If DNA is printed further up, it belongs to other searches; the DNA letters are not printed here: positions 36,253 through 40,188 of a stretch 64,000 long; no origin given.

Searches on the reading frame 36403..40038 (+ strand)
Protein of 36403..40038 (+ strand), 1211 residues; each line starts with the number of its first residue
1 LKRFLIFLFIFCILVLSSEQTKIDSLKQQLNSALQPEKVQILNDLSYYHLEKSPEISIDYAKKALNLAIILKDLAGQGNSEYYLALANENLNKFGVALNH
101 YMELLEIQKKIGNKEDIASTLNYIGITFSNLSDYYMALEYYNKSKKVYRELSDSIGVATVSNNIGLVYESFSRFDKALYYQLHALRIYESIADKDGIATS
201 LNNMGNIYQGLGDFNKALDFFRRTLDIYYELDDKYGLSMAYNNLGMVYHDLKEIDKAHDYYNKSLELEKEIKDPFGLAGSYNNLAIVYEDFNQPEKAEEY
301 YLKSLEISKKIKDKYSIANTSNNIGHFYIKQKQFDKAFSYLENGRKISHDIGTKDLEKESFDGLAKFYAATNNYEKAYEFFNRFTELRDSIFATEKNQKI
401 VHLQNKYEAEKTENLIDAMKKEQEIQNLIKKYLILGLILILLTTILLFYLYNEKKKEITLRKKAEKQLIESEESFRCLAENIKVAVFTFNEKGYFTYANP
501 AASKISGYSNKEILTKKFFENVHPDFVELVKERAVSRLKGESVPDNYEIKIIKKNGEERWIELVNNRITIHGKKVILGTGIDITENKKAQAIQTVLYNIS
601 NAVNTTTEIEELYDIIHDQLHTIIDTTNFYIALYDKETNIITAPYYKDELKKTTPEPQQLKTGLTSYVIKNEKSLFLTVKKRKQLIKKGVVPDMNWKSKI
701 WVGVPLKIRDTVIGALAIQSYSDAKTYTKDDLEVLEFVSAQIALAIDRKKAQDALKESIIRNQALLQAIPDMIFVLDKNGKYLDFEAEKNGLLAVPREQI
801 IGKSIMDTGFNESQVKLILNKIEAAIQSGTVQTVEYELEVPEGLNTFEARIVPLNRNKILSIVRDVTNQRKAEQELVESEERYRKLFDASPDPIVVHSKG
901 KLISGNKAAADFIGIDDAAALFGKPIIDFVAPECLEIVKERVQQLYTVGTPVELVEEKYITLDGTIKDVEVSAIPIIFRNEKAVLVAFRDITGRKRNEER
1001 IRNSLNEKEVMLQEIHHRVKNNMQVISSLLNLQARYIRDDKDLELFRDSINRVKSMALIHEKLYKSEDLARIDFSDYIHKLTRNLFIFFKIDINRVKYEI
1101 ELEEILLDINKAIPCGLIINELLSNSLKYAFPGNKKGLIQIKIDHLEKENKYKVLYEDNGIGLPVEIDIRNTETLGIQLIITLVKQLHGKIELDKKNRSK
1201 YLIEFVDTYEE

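Call 59: search_protein_families(library=pfam, proteins=[window:36403-40038:+], max_evalue=0.0001)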
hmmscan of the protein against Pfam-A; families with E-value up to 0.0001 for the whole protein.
window:36403-40038:+ (1211 aa): 21 families
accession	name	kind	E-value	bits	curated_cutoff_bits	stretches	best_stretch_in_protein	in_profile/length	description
PF13424.12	TPR_12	-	6.8e-59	196.5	30.1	5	197-267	2-74/77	Tetratricopeptide repeat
PF00989.32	PAS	-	2.9e-34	117.9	22.6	3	476-583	4-113/113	PAS fold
PF07568.18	HisKA_2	-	1.7e-31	108.5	22.3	1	1014-1086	1-73/76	Histidine kinase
PF13374.12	TPR_10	-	9.3e-30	102.2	27.5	2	198-228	2-32/42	Tetratricopeptide repeat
PF00515.34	TPR_1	-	2.6e-28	97.1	27.8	2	240-268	3-31/34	Tetratricopeptide repeat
PF07719.23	TPR_2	-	1.3e-25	87.8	27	1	240-269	3-32/34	Tetratricopeptide repeat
PF08448.16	PAS_4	-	7.1e-25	87.8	23.1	3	767-870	2-109/110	PAS fold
PF13426.13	PAS_9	-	1e-24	87.2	27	2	485-585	3-103/103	PAS domain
PF13181.12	TPR_8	-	4.4e-22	76.8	25.7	0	240-269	3-32/34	Tetratricopeptide repeat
PF13188.13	PAS_8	-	1e-18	67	21.8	2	881-937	1-57/65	PAS domain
PF13176.12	TPR_7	-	5.4e-15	54.6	27.9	0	200-234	1-35/36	Tetratricopeptide repeat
PF24885.1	TPR_NPHP3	-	2e-13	50.7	100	2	239-343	100-208/239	Nephrocystin-3 TPR domain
PF08447.18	PAS_3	-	2.2e-12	47.5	25.6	1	496-562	2-69/89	PAS fold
PF13185.12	GAF_2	-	3e-12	47.3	28.6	1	607-747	2-136/136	GAF domain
PF13492.12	GAF_3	-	1.2e-08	35.9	27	1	608-748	1-129/129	GAF domain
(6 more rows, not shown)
